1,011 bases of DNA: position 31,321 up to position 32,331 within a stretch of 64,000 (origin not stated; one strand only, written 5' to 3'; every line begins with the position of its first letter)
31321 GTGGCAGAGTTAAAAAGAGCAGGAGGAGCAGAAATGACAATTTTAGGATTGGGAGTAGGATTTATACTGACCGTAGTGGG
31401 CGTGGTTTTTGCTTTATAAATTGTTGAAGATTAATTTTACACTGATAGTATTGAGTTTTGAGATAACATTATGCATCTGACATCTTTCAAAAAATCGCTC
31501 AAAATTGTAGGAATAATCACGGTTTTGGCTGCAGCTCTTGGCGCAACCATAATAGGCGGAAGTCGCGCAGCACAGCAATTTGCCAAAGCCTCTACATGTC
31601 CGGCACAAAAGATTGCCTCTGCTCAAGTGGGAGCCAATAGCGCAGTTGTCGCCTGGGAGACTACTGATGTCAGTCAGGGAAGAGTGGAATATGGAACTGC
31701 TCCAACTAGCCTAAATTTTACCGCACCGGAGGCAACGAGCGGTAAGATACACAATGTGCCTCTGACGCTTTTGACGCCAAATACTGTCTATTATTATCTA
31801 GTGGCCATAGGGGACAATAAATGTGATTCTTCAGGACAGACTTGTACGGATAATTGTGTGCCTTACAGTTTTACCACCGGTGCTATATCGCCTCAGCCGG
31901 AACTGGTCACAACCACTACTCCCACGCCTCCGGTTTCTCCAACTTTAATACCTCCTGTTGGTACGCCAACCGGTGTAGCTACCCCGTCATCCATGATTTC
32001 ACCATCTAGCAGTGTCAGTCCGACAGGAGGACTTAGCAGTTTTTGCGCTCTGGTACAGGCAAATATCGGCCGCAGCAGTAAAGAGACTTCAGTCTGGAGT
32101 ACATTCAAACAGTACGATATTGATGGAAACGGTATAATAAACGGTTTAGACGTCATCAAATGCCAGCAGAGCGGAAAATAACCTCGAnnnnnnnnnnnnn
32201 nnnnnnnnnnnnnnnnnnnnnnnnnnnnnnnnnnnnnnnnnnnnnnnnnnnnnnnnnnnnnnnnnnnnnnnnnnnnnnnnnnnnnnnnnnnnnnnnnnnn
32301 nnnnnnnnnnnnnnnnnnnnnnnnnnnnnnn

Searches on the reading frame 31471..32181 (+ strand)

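Call 78: search_protein_families(library=pfam, proteins=[window:31471-32181:+], max_evalue=0.01)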
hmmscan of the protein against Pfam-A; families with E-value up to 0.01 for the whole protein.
window:31471-32181:+ (236 aa): 1 family
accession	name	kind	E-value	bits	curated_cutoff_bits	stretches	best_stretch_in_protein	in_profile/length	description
PF16656.11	Pur_ac_phosph_N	-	6.8e-10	39.8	30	1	50-116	8-83/93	Purple acid Phosphatase, N-terminal domain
